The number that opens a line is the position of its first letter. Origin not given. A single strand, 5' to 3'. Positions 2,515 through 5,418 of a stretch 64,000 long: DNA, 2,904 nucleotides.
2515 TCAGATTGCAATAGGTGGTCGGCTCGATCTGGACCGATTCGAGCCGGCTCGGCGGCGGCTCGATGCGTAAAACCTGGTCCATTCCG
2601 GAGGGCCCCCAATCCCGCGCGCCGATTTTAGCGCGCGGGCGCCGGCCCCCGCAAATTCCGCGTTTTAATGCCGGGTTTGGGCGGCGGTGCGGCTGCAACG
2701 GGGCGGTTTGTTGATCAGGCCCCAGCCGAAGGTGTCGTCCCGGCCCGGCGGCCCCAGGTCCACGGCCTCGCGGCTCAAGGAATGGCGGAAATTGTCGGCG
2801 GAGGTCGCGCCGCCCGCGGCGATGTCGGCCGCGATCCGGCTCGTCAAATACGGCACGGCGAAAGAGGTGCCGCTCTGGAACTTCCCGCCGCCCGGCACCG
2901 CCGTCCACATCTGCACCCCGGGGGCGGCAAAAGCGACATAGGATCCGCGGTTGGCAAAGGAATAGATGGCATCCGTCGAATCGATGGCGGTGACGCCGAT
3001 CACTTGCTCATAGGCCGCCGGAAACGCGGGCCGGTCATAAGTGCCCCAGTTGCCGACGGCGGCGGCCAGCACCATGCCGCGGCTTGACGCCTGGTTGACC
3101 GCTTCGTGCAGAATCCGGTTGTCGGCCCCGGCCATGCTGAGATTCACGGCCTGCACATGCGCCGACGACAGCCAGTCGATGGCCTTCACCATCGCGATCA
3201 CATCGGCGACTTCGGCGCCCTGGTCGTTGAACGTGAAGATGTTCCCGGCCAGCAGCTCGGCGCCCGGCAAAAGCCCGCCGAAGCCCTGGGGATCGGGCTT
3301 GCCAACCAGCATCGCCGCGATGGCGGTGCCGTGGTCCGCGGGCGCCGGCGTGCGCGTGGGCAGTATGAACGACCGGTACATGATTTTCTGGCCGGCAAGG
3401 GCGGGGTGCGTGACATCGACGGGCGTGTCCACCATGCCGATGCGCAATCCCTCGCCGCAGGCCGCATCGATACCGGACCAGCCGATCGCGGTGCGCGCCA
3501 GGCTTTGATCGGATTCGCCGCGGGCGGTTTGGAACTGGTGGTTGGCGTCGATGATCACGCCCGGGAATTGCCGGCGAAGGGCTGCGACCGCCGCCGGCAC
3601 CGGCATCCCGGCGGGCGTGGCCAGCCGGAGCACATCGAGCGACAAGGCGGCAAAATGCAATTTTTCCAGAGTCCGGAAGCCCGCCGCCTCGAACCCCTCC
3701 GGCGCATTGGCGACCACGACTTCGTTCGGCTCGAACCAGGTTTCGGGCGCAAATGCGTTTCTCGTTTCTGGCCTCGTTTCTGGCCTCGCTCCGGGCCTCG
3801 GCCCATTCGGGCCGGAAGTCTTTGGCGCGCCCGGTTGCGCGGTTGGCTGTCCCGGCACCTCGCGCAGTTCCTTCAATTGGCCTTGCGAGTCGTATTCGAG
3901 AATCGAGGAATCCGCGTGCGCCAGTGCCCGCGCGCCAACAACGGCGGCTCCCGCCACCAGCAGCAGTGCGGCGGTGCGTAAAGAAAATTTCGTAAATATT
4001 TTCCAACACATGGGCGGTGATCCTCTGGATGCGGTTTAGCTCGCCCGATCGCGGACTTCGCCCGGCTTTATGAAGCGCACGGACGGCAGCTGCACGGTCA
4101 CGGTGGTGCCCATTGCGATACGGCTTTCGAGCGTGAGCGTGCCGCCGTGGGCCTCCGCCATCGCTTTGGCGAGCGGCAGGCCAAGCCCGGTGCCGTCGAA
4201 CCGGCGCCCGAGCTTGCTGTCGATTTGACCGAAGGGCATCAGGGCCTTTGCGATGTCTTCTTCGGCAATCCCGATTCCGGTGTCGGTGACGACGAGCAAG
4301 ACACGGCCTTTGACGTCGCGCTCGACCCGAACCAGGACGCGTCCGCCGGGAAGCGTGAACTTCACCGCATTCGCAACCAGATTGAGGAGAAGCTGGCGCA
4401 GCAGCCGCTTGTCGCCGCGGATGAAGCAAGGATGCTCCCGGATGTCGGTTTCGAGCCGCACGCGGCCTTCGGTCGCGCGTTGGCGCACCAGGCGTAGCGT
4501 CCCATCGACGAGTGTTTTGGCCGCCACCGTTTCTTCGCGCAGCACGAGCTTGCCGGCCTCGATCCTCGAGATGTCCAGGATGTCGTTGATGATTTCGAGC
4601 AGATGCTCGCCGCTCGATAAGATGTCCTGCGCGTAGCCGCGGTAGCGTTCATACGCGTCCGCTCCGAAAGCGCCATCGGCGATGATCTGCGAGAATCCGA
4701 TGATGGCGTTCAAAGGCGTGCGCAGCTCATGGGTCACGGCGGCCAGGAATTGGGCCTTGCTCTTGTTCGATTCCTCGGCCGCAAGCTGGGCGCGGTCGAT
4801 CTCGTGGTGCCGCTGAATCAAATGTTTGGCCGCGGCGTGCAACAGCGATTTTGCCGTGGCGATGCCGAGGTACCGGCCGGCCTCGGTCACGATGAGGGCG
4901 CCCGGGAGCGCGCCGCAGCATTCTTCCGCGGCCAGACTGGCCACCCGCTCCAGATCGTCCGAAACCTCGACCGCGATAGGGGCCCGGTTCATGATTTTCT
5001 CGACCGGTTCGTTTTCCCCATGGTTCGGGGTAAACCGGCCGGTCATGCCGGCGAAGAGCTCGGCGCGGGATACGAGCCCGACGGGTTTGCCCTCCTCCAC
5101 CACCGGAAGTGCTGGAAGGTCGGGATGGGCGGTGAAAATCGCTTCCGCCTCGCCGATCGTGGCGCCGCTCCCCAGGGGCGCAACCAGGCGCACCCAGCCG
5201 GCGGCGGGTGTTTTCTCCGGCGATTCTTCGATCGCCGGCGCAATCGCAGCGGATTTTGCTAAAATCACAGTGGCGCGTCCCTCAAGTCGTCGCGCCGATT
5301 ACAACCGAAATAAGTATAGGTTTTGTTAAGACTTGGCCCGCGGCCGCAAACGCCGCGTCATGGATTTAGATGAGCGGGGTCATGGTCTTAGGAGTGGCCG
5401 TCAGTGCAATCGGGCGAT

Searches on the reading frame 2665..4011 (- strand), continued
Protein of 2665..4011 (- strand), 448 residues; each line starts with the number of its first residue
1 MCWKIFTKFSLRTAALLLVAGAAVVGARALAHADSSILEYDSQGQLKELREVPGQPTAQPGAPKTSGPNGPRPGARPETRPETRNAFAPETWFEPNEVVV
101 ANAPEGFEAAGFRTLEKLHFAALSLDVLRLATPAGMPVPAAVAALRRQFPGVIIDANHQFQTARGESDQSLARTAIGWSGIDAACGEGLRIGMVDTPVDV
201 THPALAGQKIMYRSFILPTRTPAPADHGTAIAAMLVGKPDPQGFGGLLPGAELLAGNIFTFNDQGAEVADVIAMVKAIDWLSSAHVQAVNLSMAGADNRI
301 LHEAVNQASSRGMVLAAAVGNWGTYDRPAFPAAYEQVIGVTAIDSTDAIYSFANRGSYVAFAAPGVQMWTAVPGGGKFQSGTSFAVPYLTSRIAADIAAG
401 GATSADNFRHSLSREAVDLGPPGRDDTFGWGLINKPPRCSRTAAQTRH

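Call 52: find_encoding_contigs(protein=P0131, flank=6000, max_places=3)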
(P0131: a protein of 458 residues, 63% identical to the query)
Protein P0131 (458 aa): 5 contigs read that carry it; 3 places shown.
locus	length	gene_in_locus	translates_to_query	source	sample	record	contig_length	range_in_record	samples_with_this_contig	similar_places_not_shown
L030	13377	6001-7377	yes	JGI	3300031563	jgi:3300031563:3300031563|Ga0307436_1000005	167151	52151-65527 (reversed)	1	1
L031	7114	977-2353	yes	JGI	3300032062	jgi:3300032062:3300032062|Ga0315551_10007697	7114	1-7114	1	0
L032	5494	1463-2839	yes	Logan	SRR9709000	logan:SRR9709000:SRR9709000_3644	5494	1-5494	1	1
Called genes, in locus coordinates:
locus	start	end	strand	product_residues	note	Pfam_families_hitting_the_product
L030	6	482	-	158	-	PF04828:GFA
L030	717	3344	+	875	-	PF08443:RimK (faint), PF13549:ATP-grasp_5 (weak), PF02955:GSH-S_ATP (weak), PF08245:Mur_ligase_M, PF02875:Mur_ligase_C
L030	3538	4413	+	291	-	PF02353:CMAS (weak), PF01135:PCMT (weak), PF01209:Ubie_methyltran, PF13489:Methyltransf_23, PF13649:Methyltransf_25, PF13847:Methyltransf_31, PF08241:Methyltransf_11, PF08242:Methyltransf_12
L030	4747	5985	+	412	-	PF00571:CBS (faint), PF00512:HisKA, PF02518:HATPase_c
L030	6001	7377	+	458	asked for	PF00082:Peptidase_S8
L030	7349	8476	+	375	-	PF13406:SLT_2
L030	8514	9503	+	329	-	PF03330:DPBB_1, PF05036:SPOR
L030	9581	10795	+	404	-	PF00768:Peptidase_S11, PF13354:Beta-lactamase2, PF07943:PBP5_C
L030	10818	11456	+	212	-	PF13521:AAA_28 (weak), PF02223:Thymidylate_kin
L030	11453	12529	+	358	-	PF13177:DNA_pol3_delta2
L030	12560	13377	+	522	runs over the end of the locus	PF00133:tRNA-synt_1, PF01406:tRNA-synt_1e (weak), PF09334:tRNA-synt_1g, PF00133:tRNA-synt_1, PF19303:Anticodon_3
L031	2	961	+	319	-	?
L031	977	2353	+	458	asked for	PF00082:Peptidase_S8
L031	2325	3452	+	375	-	PF13406:SLT_2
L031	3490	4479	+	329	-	PF03330:DPBB_1, PF05036:SPOR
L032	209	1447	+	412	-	PF00571:CBS (faint), PF00512:HisKA, PF02518:HATPase_c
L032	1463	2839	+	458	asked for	PF00082:Peptidase_S8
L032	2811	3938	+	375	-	PF13406:SLT_2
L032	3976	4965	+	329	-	PF03330:DPBB_1, PF05036:SPOR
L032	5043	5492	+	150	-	?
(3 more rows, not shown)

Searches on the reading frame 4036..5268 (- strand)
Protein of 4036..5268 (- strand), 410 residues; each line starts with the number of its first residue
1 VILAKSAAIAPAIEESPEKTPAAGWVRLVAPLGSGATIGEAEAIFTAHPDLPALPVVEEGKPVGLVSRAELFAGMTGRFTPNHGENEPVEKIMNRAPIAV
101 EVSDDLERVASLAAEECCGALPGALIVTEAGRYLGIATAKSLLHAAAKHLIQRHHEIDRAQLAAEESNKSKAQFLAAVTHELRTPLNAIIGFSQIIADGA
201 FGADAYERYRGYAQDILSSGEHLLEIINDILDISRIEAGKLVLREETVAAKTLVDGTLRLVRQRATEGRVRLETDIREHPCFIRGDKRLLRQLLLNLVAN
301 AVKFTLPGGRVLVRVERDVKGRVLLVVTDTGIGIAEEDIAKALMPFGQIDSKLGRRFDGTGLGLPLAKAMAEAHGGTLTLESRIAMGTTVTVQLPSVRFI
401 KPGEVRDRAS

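Call 3: search_protein_families(library=pfam, proteins=[window:4036-5268:-], max_evalue=0.1)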
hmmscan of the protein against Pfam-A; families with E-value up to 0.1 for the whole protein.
window:4036-5268:- (410 aa): 4 families
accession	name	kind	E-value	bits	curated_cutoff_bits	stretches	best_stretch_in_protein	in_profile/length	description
PF02518.31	HATPase_c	-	1.2e-26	93.7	26.4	1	285-396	1-109/111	Histidine kinase-, DNA gyrase B-, and HSP90-like ATPase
PF00512.31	HisKA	-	8.8e-20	71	26.9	1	171-239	2-66/66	His Kinase A (phospho-acceptor) domain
PF00571.33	CBS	-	1.2e-12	48.4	24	2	89-146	1-55/57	CBS domain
PF09957.15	VapB_antitoxin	-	0.062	13.6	23.4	0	127-157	12-42/47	Bacterial antitoxin of type II TA system, VapB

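Call 4: search_protein_families(library=ncbifam, proteins=[window:4036-5268:-], max_evalue=0.1)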
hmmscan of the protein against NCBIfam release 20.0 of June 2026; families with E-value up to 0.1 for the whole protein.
window:4036-5268:- (410 aa): 83 families (the best 25 are shown)
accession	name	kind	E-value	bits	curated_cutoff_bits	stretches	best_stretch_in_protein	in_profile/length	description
TIGR02956.1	TMAO_torS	equivalog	1.6e-61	208.6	676.5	1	142-395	435-681/967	TMAO reductase system sensor histidine kinase/response regulator TorS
NF041593.1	histid_kinase_PdhS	equivalog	3.7e-59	200.6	2000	1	155-399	786-1038/1041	cell-division control histidine kinase PdhS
NF038297.2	hybrid_HK_HrmK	equivalog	5.8e-59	200.3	725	1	149-397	213-458/607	hybrid histidine kinase/response regulator HrmK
NF050805.1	CellDivHKDivJCaul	equivalog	3.8e-58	197.1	1000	1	152-396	279-520/531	cell cycle sensor histidine kinase DivJ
NF041947.1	LuxQ_Vibrio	equivalog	3.1e-52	177.5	1200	1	150-396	451-696/843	quorum-sensing autoinducer 2 sensor kinase/phosphatase LuxQ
NF011874.0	PRK15347.1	equivalog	9.6e-52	176.1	852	1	150-403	377-621/921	two component system sensor kinase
NF008318.0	PRK11107.1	equivalog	1.5e-50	172.2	890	1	156-394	278-516/920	two-component sensor histidine kinase BarA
NF008543.0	PRK11466.1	equivalog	2.3e-50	171.4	982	1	158-397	431-663/914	TMAO reductase system sensor histidine kinase/response regulator TorS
NF046044.1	PnpS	equivalog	2.5e-49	168.3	400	1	167-395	166-390/390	two-component system histidine kinase PnpS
NF045901.1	HisKinLetSLeg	equivalog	1.7e-46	158.7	1650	1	132-394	256-516/906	two-component system sensor histidine kinase LetS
TIGR02966.1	phoR_proteo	equivalog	2e-43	148.7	334.2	1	168-393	111-332/333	phosphate regulon sensor histidine kinase PhoR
NF047874.1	MASE3_PAS_HK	subfamily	2.5e-43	148.8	560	1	162-401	389-629/655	MASE3 domain-containing sensor histidine kinase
NF008302.0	PRK11091.1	equivalog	2.9e-43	148.1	838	1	158-395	270-504/779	aerobic respiration two-component sensor histidine kinase ArcB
NF033092.0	HK_WalK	equivalog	1e-40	139.9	725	1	165-395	366-593/594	cell wall metabolism sensor histidine kinase WalK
NF041735.1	hist_kin_RppB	equivalog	2.1e-36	125.7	400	1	167-395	212-438/438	two-component system sensor histidine kinase RppB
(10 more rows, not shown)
